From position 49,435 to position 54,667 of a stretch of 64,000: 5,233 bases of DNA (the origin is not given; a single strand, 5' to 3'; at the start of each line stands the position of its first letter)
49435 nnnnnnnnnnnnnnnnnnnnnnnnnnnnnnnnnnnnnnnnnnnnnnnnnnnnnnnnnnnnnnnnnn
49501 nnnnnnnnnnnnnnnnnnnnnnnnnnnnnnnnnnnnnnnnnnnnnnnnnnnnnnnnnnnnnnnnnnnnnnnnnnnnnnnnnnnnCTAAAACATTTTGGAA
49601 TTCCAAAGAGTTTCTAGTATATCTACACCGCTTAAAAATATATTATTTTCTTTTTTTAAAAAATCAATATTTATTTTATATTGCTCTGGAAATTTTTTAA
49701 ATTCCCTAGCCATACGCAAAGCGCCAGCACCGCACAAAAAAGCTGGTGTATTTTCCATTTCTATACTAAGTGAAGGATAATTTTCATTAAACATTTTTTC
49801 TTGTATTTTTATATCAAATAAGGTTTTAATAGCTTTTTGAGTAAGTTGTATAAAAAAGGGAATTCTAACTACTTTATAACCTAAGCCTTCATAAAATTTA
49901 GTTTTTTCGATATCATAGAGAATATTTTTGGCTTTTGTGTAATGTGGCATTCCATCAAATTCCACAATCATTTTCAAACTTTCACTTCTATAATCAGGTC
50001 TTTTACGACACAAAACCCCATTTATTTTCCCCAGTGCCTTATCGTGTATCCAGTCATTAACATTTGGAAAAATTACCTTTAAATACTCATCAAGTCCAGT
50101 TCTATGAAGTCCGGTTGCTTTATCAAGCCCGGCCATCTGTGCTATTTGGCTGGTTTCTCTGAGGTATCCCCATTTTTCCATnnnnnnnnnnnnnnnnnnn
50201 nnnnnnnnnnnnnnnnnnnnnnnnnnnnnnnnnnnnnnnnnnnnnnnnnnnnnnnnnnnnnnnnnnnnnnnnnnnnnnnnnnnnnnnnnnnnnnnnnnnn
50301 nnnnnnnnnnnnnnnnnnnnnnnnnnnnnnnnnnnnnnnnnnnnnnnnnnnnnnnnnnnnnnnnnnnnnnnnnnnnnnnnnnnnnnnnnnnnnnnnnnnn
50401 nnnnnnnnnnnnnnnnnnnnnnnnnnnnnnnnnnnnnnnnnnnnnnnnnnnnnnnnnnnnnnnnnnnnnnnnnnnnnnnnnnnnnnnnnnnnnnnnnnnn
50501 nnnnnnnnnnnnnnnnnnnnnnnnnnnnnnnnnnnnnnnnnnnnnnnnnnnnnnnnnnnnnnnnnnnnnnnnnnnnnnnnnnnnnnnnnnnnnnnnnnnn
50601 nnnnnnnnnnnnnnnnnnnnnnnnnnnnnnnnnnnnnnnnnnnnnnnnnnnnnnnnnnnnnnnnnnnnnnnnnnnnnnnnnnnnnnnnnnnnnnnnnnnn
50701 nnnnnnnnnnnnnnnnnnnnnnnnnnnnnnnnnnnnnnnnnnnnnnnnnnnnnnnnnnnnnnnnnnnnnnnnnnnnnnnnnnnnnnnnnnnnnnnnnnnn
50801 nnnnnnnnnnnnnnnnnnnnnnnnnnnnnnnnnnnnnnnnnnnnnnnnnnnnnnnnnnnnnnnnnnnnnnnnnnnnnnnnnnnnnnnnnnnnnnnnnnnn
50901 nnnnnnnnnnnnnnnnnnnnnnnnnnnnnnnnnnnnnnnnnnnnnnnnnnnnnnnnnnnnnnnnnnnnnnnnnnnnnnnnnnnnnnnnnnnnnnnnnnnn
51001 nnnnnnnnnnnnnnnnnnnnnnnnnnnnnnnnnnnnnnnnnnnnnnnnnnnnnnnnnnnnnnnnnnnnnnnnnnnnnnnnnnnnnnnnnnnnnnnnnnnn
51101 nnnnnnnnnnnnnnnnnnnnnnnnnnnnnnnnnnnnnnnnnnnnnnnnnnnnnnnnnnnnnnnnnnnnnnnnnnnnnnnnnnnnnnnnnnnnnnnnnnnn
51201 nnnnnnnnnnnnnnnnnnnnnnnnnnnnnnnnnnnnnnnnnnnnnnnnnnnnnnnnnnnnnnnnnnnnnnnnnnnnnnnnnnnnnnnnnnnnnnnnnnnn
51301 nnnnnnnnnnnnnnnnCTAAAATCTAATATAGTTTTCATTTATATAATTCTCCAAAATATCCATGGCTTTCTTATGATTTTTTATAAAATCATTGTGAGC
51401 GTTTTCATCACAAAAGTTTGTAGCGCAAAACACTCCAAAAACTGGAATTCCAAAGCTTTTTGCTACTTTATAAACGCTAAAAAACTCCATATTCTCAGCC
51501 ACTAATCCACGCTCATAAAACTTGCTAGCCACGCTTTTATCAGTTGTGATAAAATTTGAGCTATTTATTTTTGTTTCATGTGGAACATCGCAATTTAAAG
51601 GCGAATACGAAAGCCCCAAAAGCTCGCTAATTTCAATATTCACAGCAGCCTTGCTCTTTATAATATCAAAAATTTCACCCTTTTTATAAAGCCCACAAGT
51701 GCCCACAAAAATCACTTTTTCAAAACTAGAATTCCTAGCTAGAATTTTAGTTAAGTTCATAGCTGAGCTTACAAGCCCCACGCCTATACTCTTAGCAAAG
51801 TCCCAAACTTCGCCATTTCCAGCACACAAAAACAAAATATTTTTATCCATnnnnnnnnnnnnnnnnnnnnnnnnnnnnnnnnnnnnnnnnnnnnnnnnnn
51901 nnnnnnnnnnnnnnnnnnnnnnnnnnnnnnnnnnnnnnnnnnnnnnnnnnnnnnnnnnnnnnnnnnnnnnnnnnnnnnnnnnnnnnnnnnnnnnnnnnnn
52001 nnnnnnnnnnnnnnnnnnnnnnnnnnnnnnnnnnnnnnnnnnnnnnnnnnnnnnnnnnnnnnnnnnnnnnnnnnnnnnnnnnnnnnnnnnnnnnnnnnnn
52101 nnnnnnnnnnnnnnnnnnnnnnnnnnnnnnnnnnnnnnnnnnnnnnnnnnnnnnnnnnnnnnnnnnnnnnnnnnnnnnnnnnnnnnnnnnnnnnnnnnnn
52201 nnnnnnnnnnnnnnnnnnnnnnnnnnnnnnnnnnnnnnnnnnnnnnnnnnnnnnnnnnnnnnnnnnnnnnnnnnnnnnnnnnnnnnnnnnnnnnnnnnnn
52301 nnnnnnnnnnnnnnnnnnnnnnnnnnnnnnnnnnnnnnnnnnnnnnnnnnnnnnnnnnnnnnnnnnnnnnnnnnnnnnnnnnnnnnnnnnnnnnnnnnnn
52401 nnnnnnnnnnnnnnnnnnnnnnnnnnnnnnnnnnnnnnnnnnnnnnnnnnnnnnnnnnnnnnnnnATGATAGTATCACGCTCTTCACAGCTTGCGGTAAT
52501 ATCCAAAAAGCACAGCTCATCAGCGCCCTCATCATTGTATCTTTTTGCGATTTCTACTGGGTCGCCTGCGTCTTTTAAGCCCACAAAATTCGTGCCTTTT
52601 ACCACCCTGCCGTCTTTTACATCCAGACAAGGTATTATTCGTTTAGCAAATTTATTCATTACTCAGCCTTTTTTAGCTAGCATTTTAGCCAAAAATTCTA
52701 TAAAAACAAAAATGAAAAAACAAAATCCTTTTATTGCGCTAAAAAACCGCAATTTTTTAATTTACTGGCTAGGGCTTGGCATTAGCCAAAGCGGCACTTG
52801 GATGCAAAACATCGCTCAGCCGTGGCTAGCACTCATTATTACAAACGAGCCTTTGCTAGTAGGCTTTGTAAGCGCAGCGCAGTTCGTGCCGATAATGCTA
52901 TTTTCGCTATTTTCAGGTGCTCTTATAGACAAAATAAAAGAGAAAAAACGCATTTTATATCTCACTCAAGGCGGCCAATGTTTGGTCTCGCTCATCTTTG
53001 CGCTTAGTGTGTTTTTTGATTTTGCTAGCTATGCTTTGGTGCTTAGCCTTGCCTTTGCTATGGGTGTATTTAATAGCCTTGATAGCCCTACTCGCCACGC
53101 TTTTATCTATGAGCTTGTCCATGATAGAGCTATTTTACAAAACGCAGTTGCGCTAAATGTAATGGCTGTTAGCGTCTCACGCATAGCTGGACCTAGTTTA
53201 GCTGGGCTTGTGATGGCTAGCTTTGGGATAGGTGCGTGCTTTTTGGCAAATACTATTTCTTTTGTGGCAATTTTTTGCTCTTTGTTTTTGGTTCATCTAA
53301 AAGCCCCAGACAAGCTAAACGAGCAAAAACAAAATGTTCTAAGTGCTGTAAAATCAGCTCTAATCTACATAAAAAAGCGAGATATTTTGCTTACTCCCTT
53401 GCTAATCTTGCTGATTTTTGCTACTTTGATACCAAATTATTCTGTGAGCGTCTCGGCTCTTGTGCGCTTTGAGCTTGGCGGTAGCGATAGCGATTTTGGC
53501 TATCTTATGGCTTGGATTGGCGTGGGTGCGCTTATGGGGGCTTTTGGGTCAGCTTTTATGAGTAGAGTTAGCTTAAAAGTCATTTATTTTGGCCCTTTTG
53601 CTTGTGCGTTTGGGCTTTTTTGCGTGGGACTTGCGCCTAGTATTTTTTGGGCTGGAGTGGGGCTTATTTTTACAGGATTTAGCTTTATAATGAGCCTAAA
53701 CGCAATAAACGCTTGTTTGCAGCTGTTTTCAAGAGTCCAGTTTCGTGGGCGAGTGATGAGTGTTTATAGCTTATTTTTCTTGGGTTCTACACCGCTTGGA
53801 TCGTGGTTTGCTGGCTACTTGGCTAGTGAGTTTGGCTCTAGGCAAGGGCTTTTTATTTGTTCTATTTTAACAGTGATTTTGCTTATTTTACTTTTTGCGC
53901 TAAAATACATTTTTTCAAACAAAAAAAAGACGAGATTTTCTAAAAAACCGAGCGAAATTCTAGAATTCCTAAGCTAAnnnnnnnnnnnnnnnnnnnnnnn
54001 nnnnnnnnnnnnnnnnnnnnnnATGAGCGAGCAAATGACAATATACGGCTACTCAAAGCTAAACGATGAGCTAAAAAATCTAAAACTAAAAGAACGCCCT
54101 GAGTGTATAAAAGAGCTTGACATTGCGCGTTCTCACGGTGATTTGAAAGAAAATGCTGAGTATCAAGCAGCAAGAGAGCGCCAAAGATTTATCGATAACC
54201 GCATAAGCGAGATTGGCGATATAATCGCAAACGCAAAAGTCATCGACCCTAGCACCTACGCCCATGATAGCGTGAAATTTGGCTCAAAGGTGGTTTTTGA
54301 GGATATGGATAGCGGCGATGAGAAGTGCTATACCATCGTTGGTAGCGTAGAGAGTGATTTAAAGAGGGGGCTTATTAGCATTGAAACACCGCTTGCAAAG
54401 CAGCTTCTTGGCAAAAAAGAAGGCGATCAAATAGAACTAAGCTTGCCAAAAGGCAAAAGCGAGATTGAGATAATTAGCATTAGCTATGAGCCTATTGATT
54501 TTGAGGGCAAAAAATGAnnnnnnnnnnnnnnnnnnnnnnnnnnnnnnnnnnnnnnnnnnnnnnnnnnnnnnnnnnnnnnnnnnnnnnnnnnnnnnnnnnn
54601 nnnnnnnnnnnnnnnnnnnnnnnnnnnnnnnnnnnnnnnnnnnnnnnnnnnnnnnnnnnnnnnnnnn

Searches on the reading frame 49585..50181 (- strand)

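Call 77: search_protein_families(library=pfam, proteins=[window:49585-50181:-], max_evalue=0.00001)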
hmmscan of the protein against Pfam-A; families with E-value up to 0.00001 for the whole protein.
window:49585-50181:- (198 aa): 1 family
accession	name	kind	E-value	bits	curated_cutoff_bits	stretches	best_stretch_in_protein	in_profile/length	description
PF04480.18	DUF559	-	5.1e-06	26.7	20.6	1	63-107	47-88/109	Protein of unknown function (DUF559)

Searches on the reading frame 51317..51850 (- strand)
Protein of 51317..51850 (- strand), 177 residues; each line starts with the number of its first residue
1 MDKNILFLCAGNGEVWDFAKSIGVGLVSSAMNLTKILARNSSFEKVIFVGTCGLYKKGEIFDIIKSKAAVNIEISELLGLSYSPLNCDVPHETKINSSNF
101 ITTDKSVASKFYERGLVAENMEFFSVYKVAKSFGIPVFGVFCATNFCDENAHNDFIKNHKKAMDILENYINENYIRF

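Call 77: search_protein_families(library=pfam, proteins=[window:51317-51850:-], max_evalue=0.00001)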
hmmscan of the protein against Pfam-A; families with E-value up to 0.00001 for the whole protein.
window:51317-51850:- (177 aa): 1 family
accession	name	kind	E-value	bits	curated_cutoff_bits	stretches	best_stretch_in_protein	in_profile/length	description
PF01048.26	PNP_UDP_1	-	2.8e-09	37.2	25.1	0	108-166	161-224/233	Phosphorylase superfamily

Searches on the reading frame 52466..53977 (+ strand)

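Call 77: search_protein_families(library=pfam, proteins=[window:52466-53977:+], max_evalue=0.00001)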
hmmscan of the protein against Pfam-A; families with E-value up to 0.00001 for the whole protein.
window:52466-53977:+ (503 aa): 2 families
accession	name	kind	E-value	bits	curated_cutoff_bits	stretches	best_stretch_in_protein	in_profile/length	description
PF05977.19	MFS_3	-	1.1e-55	189.5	27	1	88-480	3-394/524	Transmembrane secretion effector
PF07690.21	MFS_1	-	7.4e-32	111.1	33.4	2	101-438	2-339/347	Major Facilitator Superfamily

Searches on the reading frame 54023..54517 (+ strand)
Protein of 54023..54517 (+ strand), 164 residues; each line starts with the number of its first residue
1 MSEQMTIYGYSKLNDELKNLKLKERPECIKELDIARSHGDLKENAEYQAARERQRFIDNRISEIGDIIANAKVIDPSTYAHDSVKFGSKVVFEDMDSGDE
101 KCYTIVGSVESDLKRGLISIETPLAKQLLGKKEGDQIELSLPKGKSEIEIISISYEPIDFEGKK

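Call 77: search_protein_families(library=pfam, proteins=[window:54023-54517:+], max_evalue=0.00001)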
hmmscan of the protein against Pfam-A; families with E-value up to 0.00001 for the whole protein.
window:54023-54517:+ (164 aa): 2 families
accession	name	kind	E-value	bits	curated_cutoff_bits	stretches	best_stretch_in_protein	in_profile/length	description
PF01272.25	GreA_GreB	-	1.4e-27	95.9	26.9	1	81-155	3-77/77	Transcription elongation factor, GreA/GreB, C-term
PF03449.20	GreA_GreB_N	-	1.2e-26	93.2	24.5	1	4-73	2-71/71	Transcription elongation factor, N-terminal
